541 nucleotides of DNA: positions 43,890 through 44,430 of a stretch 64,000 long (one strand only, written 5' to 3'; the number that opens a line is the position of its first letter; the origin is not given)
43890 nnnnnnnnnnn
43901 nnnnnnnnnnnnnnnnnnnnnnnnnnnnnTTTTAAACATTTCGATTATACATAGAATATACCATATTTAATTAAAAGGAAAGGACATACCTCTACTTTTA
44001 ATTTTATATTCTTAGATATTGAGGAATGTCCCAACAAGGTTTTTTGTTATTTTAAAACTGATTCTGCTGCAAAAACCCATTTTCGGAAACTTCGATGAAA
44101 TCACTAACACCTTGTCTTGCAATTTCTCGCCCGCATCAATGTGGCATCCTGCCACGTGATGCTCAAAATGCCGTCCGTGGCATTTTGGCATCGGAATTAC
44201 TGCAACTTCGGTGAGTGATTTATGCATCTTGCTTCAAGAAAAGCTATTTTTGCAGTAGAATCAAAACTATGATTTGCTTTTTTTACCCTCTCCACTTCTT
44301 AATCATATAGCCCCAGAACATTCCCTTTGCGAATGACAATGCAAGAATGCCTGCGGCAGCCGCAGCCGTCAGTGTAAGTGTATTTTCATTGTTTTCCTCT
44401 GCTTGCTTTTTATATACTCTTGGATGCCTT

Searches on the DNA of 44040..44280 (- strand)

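Call 15: search_rna_families(source=window, start=44040, end=44280, threshold=evalue, max_evalue=1, show_alignments=2)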
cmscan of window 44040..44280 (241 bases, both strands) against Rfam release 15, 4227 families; matches with E-value up to 1: 2.
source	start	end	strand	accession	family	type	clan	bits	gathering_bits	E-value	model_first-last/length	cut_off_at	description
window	44087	44235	-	RF01731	TwoAYGGAY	Cis-reg;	CL00106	42.7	43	6.3e-06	1-168/168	no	TwoAYGGAY RNA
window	44044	44172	+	RF02050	STnc470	Gene; sRNA;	-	12.3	80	0.46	1-226/226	no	Salmonella enterica sRNA STnc470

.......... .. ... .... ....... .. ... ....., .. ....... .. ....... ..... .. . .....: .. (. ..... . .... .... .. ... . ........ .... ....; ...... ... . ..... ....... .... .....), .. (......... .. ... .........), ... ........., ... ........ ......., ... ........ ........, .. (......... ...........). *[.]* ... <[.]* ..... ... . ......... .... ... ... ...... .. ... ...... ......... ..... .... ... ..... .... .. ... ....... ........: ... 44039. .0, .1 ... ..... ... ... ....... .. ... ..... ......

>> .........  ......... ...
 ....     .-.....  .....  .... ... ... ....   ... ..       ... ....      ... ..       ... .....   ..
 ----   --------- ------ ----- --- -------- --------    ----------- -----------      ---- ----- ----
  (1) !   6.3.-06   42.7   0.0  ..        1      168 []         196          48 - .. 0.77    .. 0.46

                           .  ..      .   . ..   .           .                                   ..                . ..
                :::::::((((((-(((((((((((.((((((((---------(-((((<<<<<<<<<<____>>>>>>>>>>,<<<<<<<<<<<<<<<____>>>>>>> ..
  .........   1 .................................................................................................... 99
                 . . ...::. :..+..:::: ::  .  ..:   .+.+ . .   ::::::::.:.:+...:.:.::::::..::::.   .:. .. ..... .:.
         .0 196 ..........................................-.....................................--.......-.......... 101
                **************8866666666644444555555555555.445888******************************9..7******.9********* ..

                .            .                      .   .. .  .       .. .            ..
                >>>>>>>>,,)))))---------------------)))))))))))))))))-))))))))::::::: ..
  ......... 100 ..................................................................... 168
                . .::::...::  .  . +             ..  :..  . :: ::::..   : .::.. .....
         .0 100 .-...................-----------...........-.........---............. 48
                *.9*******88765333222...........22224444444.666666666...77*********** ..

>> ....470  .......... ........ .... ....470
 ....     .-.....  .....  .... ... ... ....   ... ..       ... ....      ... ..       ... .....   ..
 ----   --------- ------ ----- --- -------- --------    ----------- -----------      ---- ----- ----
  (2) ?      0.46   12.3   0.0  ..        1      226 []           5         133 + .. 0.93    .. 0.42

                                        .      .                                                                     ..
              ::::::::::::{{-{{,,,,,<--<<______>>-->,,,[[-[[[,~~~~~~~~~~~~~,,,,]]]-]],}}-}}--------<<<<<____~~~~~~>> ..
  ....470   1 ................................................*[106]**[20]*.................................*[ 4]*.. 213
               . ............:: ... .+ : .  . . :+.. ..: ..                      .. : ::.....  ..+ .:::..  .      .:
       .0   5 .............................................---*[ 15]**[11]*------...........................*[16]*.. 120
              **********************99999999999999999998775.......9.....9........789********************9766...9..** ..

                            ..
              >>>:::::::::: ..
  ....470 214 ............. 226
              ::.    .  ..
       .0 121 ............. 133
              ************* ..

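Call 61: search_dna_similar(query=window:44059-44263:-, collection=plasmids, mode=distant, max_evalue=0.01)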
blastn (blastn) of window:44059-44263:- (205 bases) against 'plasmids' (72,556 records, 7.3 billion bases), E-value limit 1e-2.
No match.

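Call 62: search_dna_similar(query=window:44059-44263:-, collection=phages, mode=distant, max_evalue=0.01)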
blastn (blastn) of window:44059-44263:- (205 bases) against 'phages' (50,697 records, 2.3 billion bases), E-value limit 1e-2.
No match.
